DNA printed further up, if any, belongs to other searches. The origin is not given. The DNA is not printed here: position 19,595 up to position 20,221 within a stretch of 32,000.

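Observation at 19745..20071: Half-size TBP: a stand-alone single TBP repeat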

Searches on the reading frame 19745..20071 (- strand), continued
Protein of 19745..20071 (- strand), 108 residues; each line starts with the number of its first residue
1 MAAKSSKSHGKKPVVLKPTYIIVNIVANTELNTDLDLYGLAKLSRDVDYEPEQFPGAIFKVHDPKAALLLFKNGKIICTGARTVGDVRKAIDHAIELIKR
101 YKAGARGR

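Call 46: find_homologous_proteins(query=A1, max_evalue=1e-10)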
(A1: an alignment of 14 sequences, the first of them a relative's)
Query A1 (14 sequences) (189 aa, profile of the alignment): 7995 proteins with E <= 1e-10 among 8000 candidates; the best 120 are listed.
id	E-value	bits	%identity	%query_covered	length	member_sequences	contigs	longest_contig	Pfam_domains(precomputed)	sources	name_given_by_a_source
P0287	1.2e-145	499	51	91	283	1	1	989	PF00352.28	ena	-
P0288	3.1e-103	361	45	92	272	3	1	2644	PF00352.28,PF11858.15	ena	-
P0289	1.2e-102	359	45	95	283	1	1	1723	PF00352.28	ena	-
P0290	2.4e-92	325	47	87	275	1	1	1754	PF00352.28,PF11858.15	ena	-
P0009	1.9e-86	306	51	86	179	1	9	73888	PF00352.28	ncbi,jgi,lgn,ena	-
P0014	1.2e-85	303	51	92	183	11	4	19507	PF00352.28,PF11858.15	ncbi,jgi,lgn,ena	ncbi:MAG: TATA-box-binding protein [archaeon]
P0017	1.7e-85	303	52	92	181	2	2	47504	PF00352.28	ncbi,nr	ncbi:MAG: TATA-box-binding protein [Candidatus ainarchaeum sp.]|nr:TATA-box-binding protein [Candida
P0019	4.5e-85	302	51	86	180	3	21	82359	PF00352.28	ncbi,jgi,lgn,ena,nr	ncbi:MAG: TATA-box-binding protein [archaeon]|jgi:transcription initiation factor TFIID TATA-box-bin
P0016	3.6e-84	299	49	92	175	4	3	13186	PF00352.28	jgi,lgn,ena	-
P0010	6.3e-83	295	100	100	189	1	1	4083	PF00352.28,PF11858.15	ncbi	ncbi:MAG: TATA-box-binding protein [Candidatus Anstonellaceae archaeon]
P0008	7.7e-83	294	61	92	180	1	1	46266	PF00352.28,PF11858.15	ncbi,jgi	-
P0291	1.2e-82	294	47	96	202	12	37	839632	PF00352.28,PF11858.15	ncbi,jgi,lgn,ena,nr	ncbi:TATA-box-binding protein [archaeon]|nr:TATA-box-binding protein [archaeon] NCP79618.1 TATA-box-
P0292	1.9e-82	293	46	96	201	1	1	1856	PF00352.28,PF11858.15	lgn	-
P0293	1.9e-82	293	52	88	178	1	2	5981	PF00352.28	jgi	jgi:transcription initiation factor TFIID TATA-box-binding protein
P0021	2.2e-82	293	52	91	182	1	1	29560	PF00352.28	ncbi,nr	ncbi:MAG: TATA-box-binding protein [Candidatus Diapherotrites archaeon]|nr:TATA-box-binding protein 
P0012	2.6e-82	293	65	95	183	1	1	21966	PF00352.28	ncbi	-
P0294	4.3e-82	292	48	92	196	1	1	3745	PF00352.28,PF11858.15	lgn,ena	-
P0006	4.4e-82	292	69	94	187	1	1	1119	PF00352.28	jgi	jgi:transcription initiation factor TFIID TATA-box-binding protein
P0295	4.8e-82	292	52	91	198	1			PF00352.28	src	-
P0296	6.3e-82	291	49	91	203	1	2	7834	PF00352.28,PF11858.15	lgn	-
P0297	1.0e-81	291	49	87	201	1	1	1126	PF00352.28,PF11858.15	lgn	-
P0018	1.2e-81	290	49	92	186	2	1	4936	PF00352.28,PF11858.15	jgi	-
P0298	1.3e-81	290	53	94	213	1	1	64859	PF00352.28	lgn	-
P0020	1.6e-81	290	49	91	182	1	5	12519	PF00352.28,PF11858.15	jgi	jgi:transcription initiation factor TFIID TATA-box-binding protein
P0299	1.7e-81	290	52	93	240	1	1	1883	PF00352.28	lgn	-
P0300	2.3e-81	289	49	87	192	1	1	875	PF00352.28,PF11858.15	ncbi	-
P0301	2.3e-81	289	53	92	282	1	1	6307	PF00352.28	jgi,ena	-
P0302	2.4e-81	289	51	92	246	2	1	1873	PF00352.28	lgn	-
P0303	2.8e-81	289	46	96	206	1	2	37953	PF00352.28,PF11858.15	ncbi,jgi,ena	jgi:transcription initiation factor TFIID TATA-box-binding protein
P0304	3.2e-81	289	49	92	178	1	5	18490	PF00352.28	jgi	-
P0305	3.4e-81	289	54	92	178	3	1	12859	PF00352.28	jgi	-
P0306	3.5e-81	289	55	93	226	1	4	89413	PF00352.28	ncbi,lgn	-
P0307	3.9e-81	289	46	96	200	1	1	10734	PF00352.28,PF11858.15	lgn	-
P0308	4.1e-81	289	49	87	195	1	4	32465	PF00352.28,PF11858.15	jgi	jgi:transcription initiation factor TFIID TATA-box-binding protein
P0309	4.8e-81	288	49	92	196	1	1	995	PF00352.28,PF11858.15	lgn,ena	-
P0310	4.9e-81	288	52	91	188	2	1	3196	PF00352.28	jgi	-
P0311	5.2e-81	288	52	92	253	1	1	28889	PF00352.28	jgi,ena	-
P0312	5.2e-81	288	54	91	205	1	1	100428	PF00352.28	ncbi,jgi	-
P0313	5.3e-81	288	52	95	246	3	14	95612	PF00352.28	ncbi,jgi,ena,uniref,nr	ncbi:MAG: TATA-box-binding protein [Candidatus Diapherotrites archaeon]|uniref:TATA-box-binding prot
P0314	5.4e-81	288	52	91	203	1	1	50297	PF00352.28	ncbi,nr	ncbi:MAG: TATA-box-binding protein [archaeon]|nr:TATA-box-binding protein [archaeon]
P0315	5.8e-81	288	52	92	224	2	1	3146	PF00352.28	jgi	jgi:transcription initiation factor TFIID TATA-box-binding protein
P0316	5.9e-81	288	61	97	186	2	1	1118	PF00352.28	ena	-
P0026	6.0e-81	288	50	92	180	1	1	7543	PF00352.28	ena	-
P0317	6.0e-81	288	51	92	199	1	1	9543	PF00352.28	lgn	-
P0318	6.2e-81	288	52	91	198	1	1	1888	PF00352.28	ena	-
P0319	6.3e-81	288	52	91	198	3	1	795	PF00352.28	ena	-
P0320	6.7e-81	288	65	95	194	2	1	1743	PF00352.28,PF11858.15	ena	-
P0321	6.7e-81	288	51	91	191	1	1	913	PF00352.28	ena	-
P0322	6.9e-81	288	79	95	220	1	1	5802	PF00352.28,PF11858.15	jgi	jgi:transcription initiation factor TFIID TATA-box-binding protein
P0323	7.1e-81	288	53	92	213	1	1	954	PF00352.28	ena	-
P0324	7.2e-81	288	54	92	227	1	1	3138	PF00352.28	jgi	-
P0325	7.5e-81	288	51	91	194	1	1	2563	PF00352.28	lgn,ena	-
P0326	7.6e-81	288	53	95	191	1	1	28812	PF00352.28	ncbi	ncbi:MAG: TATA-box-binding protein [Candidatus Diapherotrites archaeon]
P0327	7.7e-81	288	52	93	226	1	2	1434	PF00352.28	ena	-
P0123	7.8e-81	288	52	92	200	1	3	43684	PF00352.28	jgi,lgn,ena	-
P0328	8.3e-81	288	52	94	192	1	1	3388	PF00352.28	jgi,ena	-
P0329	8.7e-81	288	52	91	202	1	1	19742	PF00352.28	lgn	-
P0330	9.7e-81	287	53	91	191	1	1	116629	PF00352.28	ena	-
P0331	1.0e-80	287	51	92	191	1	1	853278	PF00352.28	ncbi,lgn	-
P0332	1.1e-80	287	53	91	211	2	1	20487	PF00352.28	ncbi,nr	ncbi:TATA-box-binding protein [Candidatus Micrarchaeota archaeon]|nr:TATA-box-binding protein [Candi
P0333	1.2e-80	287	55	92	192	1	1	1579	PF00352.28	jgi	jgi:transcription initiation factor TFIID TATA-box-binding protein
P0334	1.3e-80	287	52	91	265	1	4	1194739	PF00352.28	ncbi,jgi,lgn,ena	-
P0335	1.3e-80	287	50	91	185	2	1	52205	PF00352.28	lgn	-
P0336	1.3e-80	287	51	92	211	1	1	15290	PF00352.28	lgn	-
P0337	1.4e-80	287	53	88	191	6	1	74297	PF00352.28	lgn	-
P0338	1.4e-80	287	53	91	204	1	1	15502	PF00352.28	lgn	-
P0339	1.5e-80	287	51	92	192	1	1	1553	PF00352.28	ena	-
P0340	1.5e-80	287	53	91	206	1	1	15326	PF00352.28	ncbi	-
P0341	1.5e-80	287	54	88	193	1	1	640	PF00352.28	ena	-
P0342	1.6e-80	287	52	92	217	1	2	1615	PF00352.28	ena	-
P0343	1.6e-80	287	53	88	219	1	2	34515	PF00352.28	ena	-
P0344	1.6e-80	287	53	88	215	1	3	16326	PF00352.28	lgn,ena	-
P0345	1.7e-80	287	52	91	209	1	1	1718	PF00352.28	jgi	jgi:transcription initiation factor TFIID TATA-box-binding protein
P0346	1.7e-80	287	52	95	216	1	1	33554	PF00352.28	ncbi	-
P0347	1.7e-80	287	78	95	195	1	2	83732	PF00352.28,PF11858.15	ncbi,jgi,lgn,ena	-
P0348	1.8e-80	287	53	92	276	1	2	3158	PF00352.28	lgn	-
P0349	1.9e-80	287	53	92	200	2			PF00352.28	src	-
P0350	1.9e-80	287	52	95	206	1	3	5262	PF00352.28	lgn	-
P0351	1.9e-80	287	52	92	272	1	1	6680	PF00352.28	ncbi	ncbi:MAG: hypothetical protein V1847_03575 [Candidatus Diapherotrites archaeon]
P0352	2.0e-80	286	52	92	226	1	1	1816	PF00352.28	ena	-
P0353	2.1e-80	286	54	92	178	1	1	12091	PF00352.28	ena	-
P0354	2.1e-80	286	52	91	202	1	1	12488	PF00352.28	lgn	-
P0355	2.1e-80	286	51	92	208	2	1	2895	PF00352.28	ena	-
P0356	2.5e-80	286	48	87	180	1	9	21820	PF00352.28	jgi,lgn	jgi:transcription initiation factor TFIID TATA-box-binding protein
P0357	2.5e-80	286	52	91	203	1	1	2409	PF00352.28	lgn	-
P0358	2.6e-80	286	50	96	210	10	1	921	PF00352.28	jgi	-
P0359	2.6e-80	286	52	92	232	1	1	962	PF00352.28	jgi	jgi:transcription initiation factor TFIID TATA-box-binding protein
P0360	2.8e-80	286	53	92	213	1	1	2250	PF00352.28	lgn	-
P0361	2.8e-80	286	52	92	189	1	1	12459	PF00352.28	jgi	-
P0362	2.9e-80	286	52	92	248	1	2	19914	PF00352.28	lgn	-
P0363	2.9e-80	286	52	92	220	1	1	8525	PF00352.28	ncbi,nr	ncbi:MAG: TATA-box-binding protein [Candidatus Diapherotrites archaeon]|nr:TATA-box-binding protein 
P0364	3.1e-80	286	52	88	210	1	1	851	PF00352.28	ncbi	-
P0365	3.1e-80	286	55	84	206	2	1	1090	PF00352.28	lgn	-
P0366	3.3e-80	286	54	91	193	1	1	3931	PF00352.28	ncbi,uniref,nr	ncbi:MAG: TATA-box-binding protein [Candidatus Diapherotrites archaeon]|uniref:TATA-box-binding prot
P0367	3.4e-80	286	53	91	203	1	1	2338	PF00352.28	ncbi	-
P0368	3.5e-80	286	54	92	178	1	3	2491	PF00352.28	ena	-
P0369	3.5e-80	286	54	92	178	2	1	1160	PF00352.28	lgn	-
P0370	3.6e-80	286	52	94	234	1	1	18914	PF00352.28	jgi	jgi:transcription initiation factor TFIID TATA-box-binding protein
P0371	3.6e-80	286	51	96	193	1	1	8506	PF00352.28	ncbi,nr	ncbi:MAG: TATA-box-binding protein [Candidatus Diapherotrites archaeon]|nr:TATA-box-binding protein 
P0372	3.6e-80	286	61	97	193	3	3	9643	PF00352.28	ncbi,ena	-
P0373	3.7e-80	286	53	92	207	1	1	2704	PF00352.28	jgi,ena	-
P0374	3.7e-80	286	54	88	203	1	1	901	PF00352.28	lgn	-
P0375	3.8e-80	286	53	88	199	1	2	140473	PF00352.28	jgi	-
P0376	3.8e-80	286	53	92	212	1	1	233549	PF00352.28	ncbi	ncbi:MAG: TATA-box-binding protein [Candidatus Diapherotrites archaeon]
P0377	3.9e-80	285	52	93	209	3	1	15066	PF00352.28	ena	-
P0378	4.0e-80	285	54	92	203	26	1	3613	PF00352.28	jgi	-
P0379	4.3e-80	285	52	92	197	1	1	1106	PF00352.28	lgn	-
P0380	4.4e-80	285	54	88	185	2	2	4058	PF00352.28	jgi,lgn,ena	-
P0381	4.6e-80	285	65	92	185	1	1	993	PF00352.28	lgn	-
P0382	4.6e-80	285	51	95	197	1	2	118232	PF00352.28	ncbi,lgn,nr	ncbi:MAG: TATA-box-binding protein [Candidatus Diapherotrites archaeon]|nr:TATA-box-binding protein 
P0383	4.7e-80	285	54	91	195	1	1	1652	PF00352.28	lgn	-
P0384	4.8e-80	285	52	88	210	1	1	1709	PF00352.28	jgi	-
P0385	4.8e-80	285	52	91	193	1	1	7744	PF00352.28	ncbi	-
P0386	4.9e-80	285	52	91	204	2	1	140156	PF00352.28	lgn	-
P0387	5.2e-80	285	54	88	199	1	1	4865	PF00352.28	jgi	-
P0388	5.4e-80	285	52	91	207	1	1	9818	PF00352.28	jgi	jgi:transcription initiation factor TFIID TATA-box-binding protein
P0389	5.4e-80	285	54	88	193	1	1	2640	PF00352.28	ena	-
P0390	5.6e-80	285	52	92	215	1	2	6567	PF00352.28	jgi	jgi:transcription initiation factor TFIID TATA-box-binding protein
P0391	5.9e-80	285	53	92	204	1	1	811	PF00352.28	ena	-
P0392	6.2e-80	285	53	92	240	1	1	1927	PF00352.28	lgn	-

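Call 55: predict_structure(alignment_id=A2)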
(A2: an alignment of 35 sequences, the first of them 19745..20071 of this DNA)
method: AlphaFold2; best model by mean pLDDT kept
length: 108 residues; sequences in the alignment: 35
mean_pLDDT: 81.1   pTM: 0.66
mean pLDDT of the five models: 81.1, 77.2, 75.8, 72.5, 50.3
residues with pLDDT >= 90: 39; 70-90: 42; 50-70: 24; < 50: 3
segments of 3 or more residues with pLDDT < 50: none
pLDDT, mean of each block of 10 residues (from residue 1): 54 71 69 80 93 91 93 88 89 90 72
secondary structure, 60 per line:
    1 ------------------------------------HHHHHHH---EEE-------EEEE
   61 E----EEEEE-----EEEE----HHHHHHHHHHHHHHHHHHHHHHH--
elements in order: H37-43 E47-49 E57-61 E66-70 E76-79 H84-106

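Call 58: fold_search(model_id=the predicted structure, library=pdb)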
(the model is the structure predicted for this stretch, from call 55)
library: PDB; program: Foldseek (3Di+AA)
matches with E <= 10: 527; with E <= 0.001: 41
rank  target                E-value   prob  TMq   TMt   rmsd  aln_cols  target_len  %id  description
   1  1mp9_A                1.1e-05  1.00  0.59  0.34   1.6        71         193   41  TBP from a mesothermophilic archaeon, Sulfolobus acidocaldarius (released 2003-11-04)
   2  1qna_A                2.1e-05  1.00  0.62  0.37   1.3        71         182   30  Crystal structure of the T(-30) Adenovirus major late promoter TATA box variant bound to wild-type TBP (Arabidopsis th (released 2000-02-07)
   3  1cdw_A                2.4e-05  1.00  0.60  0.37   1.0        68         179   29  HUMAN TBP CORE DOMAIN COMPLEXED WITH DNA (released 1996-12-23)
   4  1qn6_A                3.3e-05  1.00  0.61  0.37   1.3        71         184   30  Crystal structure of the T(-26) Adenovirus major late promoter TATA box variant bound to wild-type TBP (Arabidopsis th (released 2000-02-07)
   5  1vok_A                3.3e-05  1.00  0.61  0.35   1.3        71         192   30  ARABIDOPSIS THALIANA TBP (DIMER) (released 1996-11-08)
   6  1jfi_C                3.5e-05  1.00  0.62  0.37   1.3        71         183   30  Crystal Structure of the NC2-TBP-DNA Ternary Complex (released 2001-07-11)
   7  1qne_B                3.5e-05  1.00  0.61  0.36   1.4        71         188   30  Crystal structure of the Adenovirus major late promoter TATA box bound to wild-type TBP (Arabidopsis thaliana TBP isof (released 2000-02-07)
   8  1vok_B                3.7e-05  1.00  0.61  0.36   1.7        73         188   29  ARABIDOPSIS THALIANA TBP (DIMER) (released 1996-11-08)
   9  4rod_B                4.2e-05  1.00  0.61  0.38   1.6        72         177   29  Human TFIIB-related factor 2 (Brf2) and TBP bound to TRNAU1 promoter (released 2015-12-30)
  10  6uep_B                4.8e-05  1.00  0.61  0.35   1.3        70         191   30  Structure of A. thaliana TBP bound to a DNA site with a C-C mismatch (released 2020-09-02)
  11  1ais_A                4.8e-05  1.00  0.53  0.34   2.6        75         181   36  TATA-BINDING PROTEIN/TRANSCRIPTION FACTOR (II)B/TATA-BOX COMPLEX FROM PYROCOCCUS WOESEI (released 1997-07-07)
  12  4roc_B                5.1e-05  1.00  0.61  0.37   1.6        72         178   29  Human TFIIB-related factor 2 (Brf2) and TBP bound to U6#2 promoter (released 2015-12-30)
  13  7egb_P                5.4e-05  1.00  0.62  0.38   1.2        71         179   30  TFIID-based holo PIC on SCP promoter (released 2021-05-05)
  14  1mp9_B                5.8e-05  1.00  0.59  0.35   1.6        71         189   41  TBP from a mesothermophilic archaeon, Sulfolobus acidocaldarius (released 2003-11-04)
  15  2z8u_B                6.6e-05  1.00  0.62  0.39   1.2        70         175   34  Methanococcus jannaschii TBP (released 2008-08-26)
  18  2z8u_A                8.4e-05  1.00  0.63  0.41   1.9        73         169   33  Methanococcus jannaschii TBP (released 2008-08-26)
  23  1pcz_A                1.3e-04  1.00  0.55  0.34   2.3        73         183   40  STRUCTURE OF TATA-BINDING PROTEIN (released 1997-01-11)
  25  2z8u_P                1.5e-04  1.00  0.61  0.39   1.2        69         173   35  Methanococcus jannaschii TBP (released 2008-08-26)
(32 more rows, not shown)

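Call 62: find_encoding_contigs(protein=P0204, flank=6000, max_places=2)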
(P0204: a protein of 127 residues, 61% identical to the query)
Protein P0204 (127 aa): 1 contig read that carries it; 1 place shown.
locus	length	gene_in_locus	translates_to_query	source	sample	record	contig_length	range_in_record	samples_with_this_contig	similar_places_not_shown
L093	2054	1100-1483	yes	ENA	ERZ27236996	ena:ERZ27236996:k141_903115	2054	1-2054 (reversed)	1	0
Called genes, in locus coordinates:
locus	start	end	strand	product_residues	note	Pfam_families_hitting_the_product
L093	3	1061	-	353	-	?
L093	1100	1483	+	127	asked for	PF00352:TBP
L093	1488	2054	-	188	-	?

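Call 63: find_encoding_contigs(protein=P0243, flank=6000, max_places=2)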
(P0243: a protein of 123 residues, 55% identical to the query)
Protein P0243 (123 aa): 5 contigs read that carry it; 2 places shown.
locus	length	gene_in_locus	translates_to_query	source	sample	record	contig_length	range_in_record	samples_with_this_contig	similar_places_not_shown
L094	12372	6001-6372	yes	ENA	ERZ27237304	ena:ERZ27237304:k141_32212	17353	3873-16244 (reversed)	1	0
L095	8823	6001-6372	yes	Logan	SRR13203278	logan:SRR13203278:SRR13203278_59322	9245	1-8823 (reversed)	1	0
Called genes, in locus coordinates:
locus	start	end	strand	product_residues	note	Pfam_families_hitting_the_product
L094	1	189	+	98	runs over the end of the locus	-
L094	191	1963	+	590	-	PF00662:Proton_antipo_N, PF00361:Proton_antipo_M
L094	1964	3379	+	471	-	PF00361:Proton_antipo_M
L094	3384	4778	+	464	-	PF00361:Proton_antipo_M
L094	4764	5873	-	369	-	PF01266:DAO (faint), PF01494:FAD_binding_3, PF05834:Lycopene_cycl (faint)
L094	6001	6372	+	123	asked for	PF00352:TBP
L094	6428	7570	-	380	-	PF13439:Glyco_transf_4 (weak), PF00534:Glycos_transf_1, PF20706:GT4-conflict (weak), PF13692:Glyco_trans_1_4, PF13524:Glyco_trans_1_2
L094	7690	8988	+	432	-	PF01656:CbiA (faint), PF02881:SRP54_N, PF00448:SRP54, PF02978:SRP_SPB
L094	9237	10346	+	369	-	PF03193:RsgA_GTPase (faint), PF00350:Dynamin_N (faint), PF01926:MMR_HSR1, PF02421:FeoB_N, PF16897:MMR_HSR1_Xtn, PF02824:TGS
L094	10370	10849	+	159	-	-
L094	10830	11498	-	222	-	-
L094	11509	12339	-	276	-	-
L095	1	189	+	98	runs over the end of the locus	-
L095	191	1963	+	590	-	PF00662:Proton_antipo_N, PF00361:Proton_antipo_M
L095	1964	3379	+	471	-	PF00361:Proton_antipo_M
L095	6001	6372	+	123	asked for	PF00352:TBP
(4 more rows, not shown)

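Call 96: list_cluster_members(proteins=[P0204, P0243, P0246])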
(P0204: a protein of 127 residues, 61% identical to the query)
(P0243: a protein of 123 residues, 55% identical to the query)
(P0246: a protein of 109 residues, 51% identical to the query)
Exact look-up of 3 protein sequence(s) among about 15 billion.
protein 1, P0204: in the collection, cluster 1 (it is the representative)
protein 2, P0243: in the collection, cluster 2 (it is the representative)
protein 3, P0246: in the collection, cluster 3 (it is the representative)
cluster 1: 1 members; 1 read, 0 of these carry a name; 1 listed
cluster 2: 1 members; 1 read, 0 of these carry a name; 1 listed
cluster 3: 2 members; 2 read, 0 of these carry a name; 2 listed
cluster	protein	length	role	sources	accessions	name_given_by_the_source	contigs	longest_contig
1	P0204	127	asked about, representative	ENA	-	-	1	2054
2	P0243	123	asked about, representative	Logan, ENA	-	-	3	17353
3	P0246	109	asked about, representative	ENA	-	-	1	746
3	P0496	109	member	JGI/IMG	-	-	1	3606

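Call 97: predict_structure(alignment_id=A3)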
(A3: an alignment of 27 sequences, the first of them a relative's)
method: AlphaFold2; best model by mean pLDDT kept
length: 187 residues; sequences in the alignment: 27
mean_pLDDT: 92.6   pTM: 0.83
mean pLDDT of the five models: 92.6, 92.1, 91.3, 91.1, 90.5
residues with pLDDT >= 90: 153; 70-90: 29; 50-70: 4; < 50: 1
segments of 3 or more residues with pLDDT < 50: none
pLDDT, mean of each block of 10 residues (from residue 1): 67 97 94 95 92 95 96 96 95 87 95 94 94 90 95 96 96 95 91
secondary structure, 60 per line:
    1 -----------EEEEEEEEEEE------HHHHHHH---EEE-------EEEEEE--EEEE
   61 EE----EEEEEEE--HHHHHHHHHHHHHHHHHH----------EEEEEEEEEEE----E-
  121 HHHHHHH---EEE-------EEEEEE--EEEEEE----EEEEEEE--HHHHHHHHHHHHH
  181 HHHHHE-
elements in order: E12-22 H29-35 E39-41 E49-54 E57-62 E67-73 H76-93 E104-114 H121-127 E131-133 E141-146 E149-154 E159-165 H168-185
